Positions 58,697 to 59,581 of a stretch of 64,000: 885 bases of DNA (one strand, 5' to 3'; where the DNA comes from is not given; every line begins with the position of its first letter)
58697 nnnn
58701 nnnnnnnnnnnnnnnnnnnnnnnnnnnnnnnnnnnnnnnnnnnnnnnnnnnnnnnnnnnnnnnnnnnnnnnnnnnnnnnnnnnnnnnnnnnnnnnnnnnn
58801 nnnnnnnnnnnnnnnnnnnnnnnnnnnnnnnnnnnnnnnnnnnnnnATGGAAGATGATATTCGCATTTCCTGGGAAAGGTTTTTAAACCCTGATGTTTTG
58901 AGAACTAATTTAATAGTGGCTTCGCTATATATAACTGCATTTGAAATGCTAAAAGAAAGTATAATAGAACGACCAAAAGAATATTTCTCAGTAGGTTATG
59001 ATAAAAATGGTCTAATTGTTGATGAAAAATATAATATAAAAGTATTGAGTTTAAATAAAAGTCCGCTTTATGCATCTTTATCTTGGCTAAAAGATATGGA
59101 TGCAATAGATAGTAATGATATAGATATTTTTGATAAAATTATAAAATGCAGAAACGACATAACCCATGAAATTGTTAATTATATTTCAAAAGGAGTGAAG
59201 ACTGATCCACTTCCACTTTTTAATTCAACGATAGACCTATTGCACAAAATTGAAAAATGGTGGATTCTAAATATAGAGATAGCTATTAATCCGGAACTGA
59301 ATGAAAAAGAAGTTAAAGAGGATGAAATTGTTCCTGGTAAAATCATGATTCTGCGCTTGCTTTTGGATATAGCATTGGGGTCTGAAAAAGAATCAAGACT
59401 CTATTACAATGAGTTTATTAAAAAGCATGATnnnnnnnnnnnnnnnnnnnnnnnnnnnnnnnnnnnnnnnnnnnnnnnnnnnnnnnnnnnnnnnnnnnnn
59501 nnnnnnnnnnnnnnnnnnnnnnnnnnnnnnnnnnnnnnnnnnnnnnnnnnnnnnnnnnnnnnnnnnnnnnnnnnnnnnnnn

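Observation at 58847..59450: AT-rich HEPN-like ORF that overlaps livF and appears to donate its start codon and first 14 codons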

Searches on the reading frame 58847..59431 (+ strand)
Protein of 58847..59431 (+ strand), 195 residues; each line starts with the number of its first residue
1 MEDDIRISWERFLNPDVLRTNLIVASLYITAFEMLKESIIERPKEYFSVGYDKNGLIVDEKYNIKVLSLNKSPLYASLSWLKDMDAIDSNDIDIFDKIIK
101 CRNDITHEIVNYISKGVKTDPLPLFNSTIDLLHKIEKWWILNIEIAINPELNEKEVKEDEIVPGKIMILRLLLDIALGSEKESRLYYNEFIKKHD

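Call 4: search_protein_families(library=pfam, proteins=[window:58847-59431:+], max_evalue=1)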
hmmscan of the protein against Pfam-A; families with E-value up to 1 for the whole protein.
window:58847-59431:+ (195 aa): 1 family
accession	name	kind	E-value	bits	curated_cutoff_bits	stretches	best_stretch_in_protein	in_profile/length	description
PF18730.6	HEPN_Cthe2314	-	0.079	13.4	27.1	1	80-116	87-132/174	Cthe_2314-like HEPN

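Call 5: search_protein_families(library=padloc, proteins=[window:58847-59431:+], max_evalue=10)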
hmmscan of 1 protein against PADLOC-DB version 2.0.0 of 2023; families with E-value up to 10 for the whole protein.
window:58847-59431:+ (195 aa): 1 family
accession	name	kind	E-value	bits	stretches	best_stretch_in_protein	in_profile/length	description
PDLC01687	Csx1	-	0.0065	14.5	1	60-108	84-125/152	Csx1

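Call 6: search_protein_families(library=ncbifam, proteins=[window:58847-59431:+], max_evalue=1)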
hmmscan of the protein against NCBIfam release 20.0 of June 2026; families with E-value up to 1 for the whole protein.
window:58847-59431:+ (195 aa): 0 families

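Call 7: find_homologous_proteins(query=window:58847-59431:+, max_evalue=0.01)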
Query window:58847-59431:+ (195 aa): 258 proteins with E <= 0.01 among 405 candidates; the best 120 are listed.
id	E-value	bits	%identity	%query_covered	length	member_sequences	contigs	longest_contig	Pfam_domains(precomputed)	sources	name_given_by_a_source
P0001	3.5e-121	420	100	100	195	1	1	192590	-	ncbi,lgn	ncbi:MAG: hypothetical protein ACOZF2_18845 [Thermodesulfobacteriota bacterium]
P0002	8.3e-102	357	85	100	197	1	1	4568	-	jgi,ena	-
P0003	1.5e-98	346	82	100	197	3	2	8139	-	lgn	-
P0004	1.3e-84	301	68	99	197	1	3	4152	-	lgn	-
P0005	3.5e-84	300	68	99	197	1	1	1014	-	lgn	-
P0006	7.6e-83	295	69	99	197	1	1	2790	-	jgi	-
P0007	9.6e-83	295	69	99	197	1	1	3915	-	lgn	-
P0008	1.1e-82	295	69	99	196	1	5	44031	-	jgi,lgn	jgi:hypothetical protein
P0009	1.7e-82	294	67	99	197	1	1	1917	-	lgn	-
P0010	3.6e-82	293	68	99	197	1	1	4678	-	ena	-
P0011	5.5e-82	292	68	99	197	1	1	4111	-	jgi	-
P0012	5.8e-82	292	68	99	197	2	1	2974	-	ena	-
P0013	9.0e-82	292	68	99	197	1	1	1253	-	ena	-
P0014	7.8e-81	289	66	99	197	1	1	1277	-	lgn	-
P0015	7.9e-81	289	66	99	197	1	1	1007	-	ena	-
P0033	3.9e-77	277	64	99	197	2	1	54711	-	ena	-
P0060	7.8e-71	256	58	99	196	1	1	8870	-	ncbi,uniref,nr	ncbi:hypothetical protein [Desulfobacter latus]|uniref:DUF4145 domain-containing protein n=1 Tax=Des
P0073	7.9e-68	246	57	99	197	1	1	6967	-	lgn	-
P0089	1.2e-64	236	57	98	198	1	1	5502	-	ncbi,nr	ncbi:MAG: hypothetical protein KQI62_19070 [Deltaproteobacteria bacterium]|nr:hypothetical protein [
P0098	3.6e-62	228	55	98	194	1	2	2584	-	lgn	-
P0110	2.6e-59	218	52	100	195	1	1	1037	-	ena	-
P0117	1.5e-58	216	49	100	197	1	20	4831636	-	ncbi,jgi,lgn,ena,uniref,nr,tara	ncbi:hypothetical protein K8B83_06160 [Shewanella inventionis]|jgi:hypothetical protein|uniref:hypot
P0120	3.6e-58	215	54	98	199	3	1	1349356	-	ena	-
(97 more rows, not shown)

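Call 9: find_encoding_contigs(protein=P0002, flank=5000)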
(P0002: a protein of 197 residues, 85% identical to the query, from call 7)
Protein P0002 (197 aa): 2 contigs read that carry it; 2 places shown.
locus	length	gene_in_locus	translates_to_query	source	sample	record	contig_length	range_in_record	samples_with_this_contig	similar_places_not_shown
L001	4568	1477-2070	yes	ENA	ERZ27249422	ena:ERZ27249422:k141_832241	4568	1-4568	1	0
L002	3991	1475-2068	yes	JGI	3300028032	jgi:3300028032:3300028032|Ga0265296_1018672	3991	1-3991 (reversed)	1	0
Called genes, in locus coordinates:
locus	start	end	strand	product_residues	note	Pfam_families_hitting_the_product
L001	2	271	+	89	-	?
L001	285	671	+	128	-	PF01850:PIN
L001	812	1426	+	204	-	-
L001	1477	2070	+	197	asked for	-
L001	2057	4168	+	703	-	PF00005:ABC_tran, PF13304:AAA_21 (faint), PF00501:AMP-binding, PF14535:AMP-binding_C_2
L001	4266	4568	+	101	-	?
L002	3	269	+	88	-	?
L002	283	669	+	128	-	PF01850:PIN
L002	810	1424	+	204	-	-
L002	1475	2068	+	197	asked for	-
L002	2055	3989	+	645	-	?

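Call 10: find_encoding_contigs(protein=P0003, flank=5000)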
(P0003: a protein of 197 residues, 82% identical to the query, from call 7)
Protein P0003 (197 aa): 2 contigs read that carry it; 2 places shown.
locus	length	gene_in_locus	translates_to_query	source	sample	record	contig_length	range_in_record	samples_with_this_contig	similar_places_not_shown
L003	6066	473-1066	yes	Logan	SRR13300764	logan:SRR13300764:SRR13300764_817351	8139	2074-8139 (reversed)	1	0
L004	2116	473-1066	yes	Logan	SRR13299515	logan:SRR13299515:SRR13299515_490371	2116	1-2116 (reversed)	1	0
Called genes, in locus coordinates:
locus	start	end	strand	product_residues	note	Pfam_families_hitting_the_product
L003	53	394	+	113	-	-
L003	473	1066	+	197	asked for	-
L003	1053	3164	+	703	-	PF00005:ABC_tran, PF13304:AAA_21 (faint), PF00501:AMP-binding, PF14535:AMP-binding_C_2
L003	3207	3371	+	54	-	-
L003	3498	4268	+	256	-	PF13489:Methyltransf_23, PF01209:Ubie_methyltran, PF13649:Methyltransf_25, PF13847:Methyltransf_31, PF08241:Methyltransf_11, PF08242:Methyltransf_12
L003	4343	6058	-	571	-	PF00149:Metallophos, PF12951:PATR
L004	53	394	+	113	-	-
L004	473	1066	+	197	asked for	-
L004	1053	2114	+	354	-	?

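Call 11: find_encoding_contigs(protein=P0008, flank=5000)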
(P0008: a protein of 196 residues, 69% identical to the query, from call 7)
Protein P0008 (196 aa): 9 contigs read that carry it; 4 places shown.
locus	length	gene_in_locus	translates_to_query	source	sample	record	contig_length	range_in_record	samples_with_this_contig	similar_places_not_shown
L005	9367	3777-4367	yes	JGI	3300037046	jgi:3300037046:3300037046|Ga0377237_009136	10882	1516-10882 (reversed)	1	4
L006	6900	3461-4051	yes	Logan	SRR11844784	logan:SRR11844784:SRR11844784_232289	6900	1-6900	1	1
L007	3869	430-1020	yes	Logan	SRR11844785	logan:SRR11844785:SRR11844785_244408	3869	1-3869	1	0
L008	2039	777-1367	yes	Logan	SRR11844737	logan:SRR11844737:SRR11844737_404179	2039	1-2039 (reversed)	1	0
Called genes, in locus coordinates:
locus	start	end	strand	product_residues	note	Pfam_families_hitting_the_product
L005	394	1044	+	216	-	PF01555:N6_N4_Mtase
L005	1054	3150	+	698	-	PF04851:ResIII, PF00270:DEAD (weak)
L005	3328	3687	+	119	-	-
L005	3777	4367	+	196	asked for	-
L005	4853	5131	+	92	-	PF03693:ParD_antitoxin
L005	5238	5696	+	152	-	PF15731:MqsA_antitoxin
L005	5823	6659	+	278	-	PF05096:Glu_cyclase_2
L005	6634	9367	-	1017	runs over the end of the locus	PF00072:Response_reg, PF13426:PAS_9, PF08447:PAS_3, PF00989:PAS, PF13426:PAS_9, PF08447:PAS_3, PF00989:PAS, PF13426:PAS_9, +12 more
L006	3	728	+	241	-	?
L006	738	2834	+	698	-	PF04851:ResIII, PF00270:DEAD (weak)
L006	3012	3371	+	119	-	-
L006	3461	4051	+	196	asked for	-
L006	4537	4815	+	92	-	PF03693:ParD_antitoxin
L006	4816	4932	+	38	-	-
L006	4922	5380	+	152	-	PF15731:MqsA_antitoxin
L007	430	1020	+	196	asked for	-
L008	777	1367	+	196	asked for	-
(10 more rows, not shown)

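Call 22: find_encoding_contigs(protein=P0117, flank=5000, max_places=6)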
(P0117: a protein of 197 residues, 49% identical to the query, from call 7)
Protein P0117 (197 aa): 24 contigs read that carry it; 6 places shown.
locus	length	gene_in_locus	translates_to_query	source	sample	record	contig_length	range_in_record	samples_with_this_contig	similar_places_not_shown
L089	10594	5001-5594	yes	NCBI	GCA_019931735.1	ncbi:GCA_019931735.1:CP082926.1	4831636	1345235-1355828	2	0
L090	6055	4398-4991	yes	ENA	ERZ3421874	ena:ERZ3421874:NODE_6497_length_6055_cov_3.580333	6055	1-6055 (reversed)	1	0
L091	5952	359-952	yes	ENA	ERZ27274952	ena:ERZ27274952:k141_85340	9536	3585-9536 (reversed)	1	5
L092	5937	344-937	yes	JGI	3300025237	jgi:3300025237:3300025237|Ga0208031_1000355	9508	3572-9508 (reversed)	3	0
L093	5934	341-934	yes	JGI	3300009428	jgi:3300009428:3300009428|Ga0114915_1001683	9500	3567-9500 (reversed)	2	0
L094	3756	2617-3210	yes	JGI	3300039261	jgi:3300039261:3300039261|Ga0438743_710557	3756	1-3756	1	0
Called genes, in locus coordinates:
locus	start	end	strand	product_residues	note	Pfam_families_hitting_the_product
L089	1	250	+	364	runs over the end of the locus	PF01571:GCV_T, PF08669:GCV_T_C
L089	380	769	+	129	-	PF01597:GCV_H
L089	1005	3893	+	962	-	PF02347:GDC-P, PF01212:Beta_elim_lyase (weak), PF21478:GcvP2_C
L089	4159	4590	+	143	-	PF00383:dCMP_cyt_deam_1, PF14437:MafB19-deam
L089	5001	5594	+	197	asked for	-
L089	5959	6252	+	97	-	-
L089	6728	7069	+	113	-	PF03412:Peptidase_C39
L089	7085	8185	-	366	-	PF13808:DDE_Tnp_1_assoc, PF01609:DDE_Tnp_1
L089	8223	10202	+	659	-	PF00664:ABC_membrane, PF00005:ABC_tran, PF02463:SMC_N (faint)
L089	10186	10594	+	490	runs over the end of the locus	PF25984:BSH_YknX (weak), PF25988:HH_CyaD, PF25994:HH_AprE, PF26002:Beta-barrel_AprE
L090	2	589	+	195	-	?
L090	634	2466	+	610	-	PF01541:GIY-YIG, PF27096:UvrC_M, PF02151:UVR, PF22920:UvrC_RNaseH, PF08459:UvrC_RNaseH_dom, PF00633:HHH (faint), PF14520:HHH_5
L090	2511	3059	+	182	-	PF01066:CDP-OH_P_transf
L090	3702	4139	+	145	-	-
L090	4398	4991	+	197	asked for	-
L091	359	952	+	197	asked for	-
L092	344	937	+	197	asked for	-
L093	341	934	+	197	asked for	-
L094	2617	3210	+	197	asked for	-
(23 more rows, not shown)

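Call 23: find_encoding_contigs(protein=P0033, flank=5000, max_places=3)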
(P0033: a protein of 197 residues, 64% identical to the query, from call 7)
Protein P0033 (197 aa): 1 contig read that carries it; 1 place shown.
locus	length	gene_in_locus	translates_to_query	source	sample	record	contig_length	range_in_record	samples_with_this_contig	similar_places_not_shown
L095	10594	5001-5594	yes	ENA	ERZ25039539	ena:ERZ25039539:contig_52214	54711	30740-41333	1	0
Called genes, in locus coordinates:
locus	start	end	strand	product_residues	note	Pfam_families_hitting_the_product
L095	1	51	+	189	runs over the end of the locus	-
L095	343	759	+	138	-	-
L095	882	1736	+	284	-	PF03781:FGE-sulfatase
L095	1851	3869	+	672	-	PF03063:Prismane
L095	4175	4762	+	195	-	PF20582:UPF0758_N, PF04002:RadC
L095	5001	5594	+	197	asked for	-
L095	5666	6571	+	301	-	PF18860:AbiJ_NTD3, PF14355:Abi_C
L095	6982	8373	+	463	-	PF01565:FAD_binding_4, PF02913:FAD-oxidase_C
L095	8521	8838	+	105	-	PF04358:DsrC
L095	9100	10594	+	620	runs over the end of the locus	PF02310:B12-binding, PF04055:Radical_SAM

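Call 29: search_protein_families(library=pfam, alignment_id=A2, max_evalue=1)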
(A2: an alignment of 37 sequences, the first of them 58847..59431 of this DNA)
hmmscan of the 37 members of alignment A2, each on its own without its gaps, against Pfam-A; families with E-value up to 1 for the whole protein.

A. member 1, window:58847-59431:+ (195 aa): 1 family
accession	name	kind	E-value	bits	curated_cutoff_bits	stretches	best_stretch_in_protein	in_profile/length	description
PF18730.6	HEPN_Cthe2314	-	0.079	13.4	27.1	1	80-116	87-132/174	Cthe_2314-like HEPN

B. families by the number of members that match (of 37 scanned): 18 families
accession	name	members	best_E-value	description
PF13643.11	DUF4145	32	0.00036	Domain of unknown function (DUF4145)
PF18730.6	HEPN_Cthe2314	15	0.0019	Cthe_2314-like HEPN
PF18735.6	HEPN_RiboL-PSP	14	0.0017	RiboL-PSP-HEPN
PF18739.6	HEPN_Apea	6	0.0078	Apea-like HEPN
PF01934.22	HepT-like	4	0.02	Ribonuclease HepT-like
PF18737.6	HEPN_MAE_28990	3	0.035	MAE_28990/MAE_18760-like HEPN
PF08153.17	NGP1NT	2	0.064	NGP1NT (NUC091) domain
PF03874.21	RNA_pol_Rpb4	1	0.0054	RNA polymerase Rpb4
PF18733.6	HEPN_LA2681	1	0.026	LA2681-like HEPN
PF13566.11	DUF4130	1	0.065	Domain of unknown function (DUF4130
PF01378.23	IgG_binding_B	1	0.065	B domain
PF14271.11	DUF4359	1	0.066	Domain of unknown function (DUF4359)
PF14746.11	WASH-7_C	1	0.12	WASH complex subunit 7, C-terminal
PF13107.11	DUF3964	1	0.12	Protein of unknown function (DUF3964)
PF12153.13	CAP18_C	1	0.14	LPS binding domain of CAP18 (C terminal)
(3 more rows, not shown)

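Call 30: search_solved_structures(query=A2, max_evalue=10, show_alignments=2)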
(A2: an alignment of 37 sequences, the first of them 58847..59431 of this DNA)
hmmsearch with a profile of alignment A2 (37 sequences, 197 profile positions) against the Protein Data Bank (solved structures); distinct sequences matched with E-value up to 10: 2.
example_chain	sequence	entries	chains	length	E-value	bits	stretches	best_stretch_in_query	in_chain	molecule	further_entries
6s6b_I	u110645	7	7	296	0.26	14.2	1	66-148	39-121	CRISPR-associated RAMP protein, Cmr6 family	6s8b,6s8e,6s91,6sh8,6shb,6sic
1j1i_A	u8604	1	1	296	1.3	11.9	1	29-85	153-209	meta cleavage compound hydrolase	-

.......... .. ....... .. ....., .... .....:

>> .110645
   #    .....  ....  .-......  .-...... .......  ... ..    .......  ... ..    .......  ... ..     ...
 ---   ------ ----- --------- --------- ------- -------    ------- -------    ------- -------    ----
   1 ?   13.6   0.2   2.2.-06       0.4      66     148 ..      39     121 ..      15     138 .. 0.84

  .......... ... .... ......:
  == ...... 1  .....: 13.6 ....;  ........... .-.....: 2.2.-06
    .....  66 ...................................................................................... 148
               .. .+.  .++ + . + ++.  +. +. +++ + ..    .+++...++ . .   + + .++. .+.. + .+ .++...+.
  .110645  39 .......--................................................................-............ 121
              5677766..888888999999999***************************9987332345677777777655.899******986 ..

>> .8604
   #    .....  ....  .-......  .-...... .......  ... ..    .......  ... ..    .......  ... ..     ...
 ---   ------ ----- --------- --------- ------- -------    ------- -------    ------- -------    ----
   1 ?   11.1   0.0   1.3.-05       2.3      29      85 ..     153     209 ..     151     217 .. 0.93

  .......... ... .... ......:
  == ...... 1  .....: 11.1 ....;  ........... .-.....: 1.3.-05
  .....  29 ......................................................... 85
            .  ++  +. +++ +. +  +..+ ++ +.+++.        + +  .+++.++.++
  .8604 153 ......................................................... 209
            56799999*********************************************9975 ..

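Call 31: predict_structure(alignment_id=A2)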
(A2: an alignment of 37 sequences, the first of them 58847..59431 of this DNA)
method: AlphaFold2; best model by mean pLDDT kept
length: 195 residues; sequences in the alignment: 37
mean_pLDDT: 90.5   pTM: 0.86
mean pLDDT of the five models: 90.5, 89.8, 89.8, 88.5, 87.8
residues with pLDDT >= 90: 118; 70-90: 71; 50-70: 6; < 50: 0
segments of 3 or more residues with pLDDT < 50: none
pLDDT, mean of each block of 10 residues (from residue 1): 79 85 92 98 96 94 98 98 98 97 89 76 94 97 86 78 93 88 88 84
secondary structure, 60 per line:
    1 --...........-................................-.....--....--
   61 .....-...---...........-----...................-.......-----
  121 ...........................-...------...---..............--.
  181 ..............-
elements in order: H3-13 H15-46 E48-52 E55-58 H61-65 H73-83 H89-107 H109-115 H121-147 H164-177 H180-194

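Call 35: fold_search(model_id=the predicted structure, library=pdb)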
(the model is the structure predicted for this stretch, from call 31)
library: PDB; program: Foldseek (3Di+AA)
matches with E <= 10: 108; with E <= 0.001: 0
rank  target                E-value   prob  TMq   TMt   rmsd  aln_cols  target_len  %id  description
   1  6tug_A                5.8e-01  0.57  0.36  0.21  10.6       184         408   15  Enterococcus italicus Csm6 bound to cyclic hexa-2'-fluoro-hexa-dAMP (released 2020-02-26)
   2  6tug_G                1.3e+00  0.25  0.32  0.20   8.9       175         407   16  Enterococcus italicus Csm6 bound to cyclic hexa-2'-fluoro-hexa-dAMP (released 2020-02-26)
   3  1c3c_A                1.4e+00  0.15  0.28  0.17  13.9       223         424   10  T. MARITIMA ADENYLOSUCCINATE LYASE (released 2000-02-09)
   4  9f7i_A                1.4e+00  0.09  0.22  0.21  20.3       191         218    9  Crystal structure of Borrelia burgdorferi B31 CspZ in complex with human FH SCR6-7 (released 2024-12-25)
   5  1mjg_A                1.6e+00  0.13  0.23  0.10   9.1       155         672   18  CRYSTAL STRUCTURE OF BIFUNCTIONAL CARBON MONOXIDE DEHYDROGENASE/ACETYL-COA SYNTHASE(CODH/ACS) FROM MOORELLA THERMOACET (released 2003-01-28)
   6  8rj1_A                2.4e+00  0.08  0.25  0.13  16.1       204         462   13  Crystal structure of mutant aspartase from Caenibacillus caldisaponilyticus in the closed loop conformation (released 2025-01-15)
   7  3r6v_A                2.5e+00  0.10  0.27  0.15  12.8       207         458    9  Crystal structure of aspartase from Bacillus sp. YM55-1 with bound L-aspartate (released 2011-07-13)
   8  9bif_B                2.7e+00  0.12  0.24  0.29  19.7       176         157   16  Fab B11-OspCA complex (released 2024-11-20)
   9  1f1m_A                2.7e+00  0.09  0.20  0.23  18.0       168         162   15  CRYSTAL STRUCTURE OF OUTER SURFACE PROTEIN C (OSPC) (released 2001-04-04)
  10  9c1s_C                2.7e+00  0.08  0.20  0.23  20.1       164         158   12  Fab F946 in complex with OspC type A (released 2025-08-27)
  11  2ga0_A                2.8e+00  0.10  0.19  0.22  14.7       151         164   18  Variable Small Protein 1 of Borrelia turicatae (VspA or Vsp1) (released 2006-06-27)
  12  5c22_C                2.9e+00  0.04  0.18  0.14  31.9       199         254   14  Crystal structure of Zn-bound HlyD from E. coli (released 2016-02-17)
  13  7s0a_B                3.1e+00  0.06  0.20  0.15  20.9       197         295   16  Crystal structure of Penicillium verruculosum copalyl diphosphate synthase (PvCPS) alpha prenyltransferase domain vari (released 2021-10-13)
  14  8rj0_A                3.3e+00  0.08  0.26  0.15  12.6       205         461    9  Crystal structure of mutant aspartase from Bacillus sp. YM55-1 in the closed loop conformation (released 2025-01-15)
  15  7s09_B                3.3e+00  0.04  0.19  0.14  20.4       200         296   17  Crystal structure of Penicillium verruculosum copalyl diphosphate synthase (PvCPS) alpha prenyltransferase domain vari (released 2021-10-13)
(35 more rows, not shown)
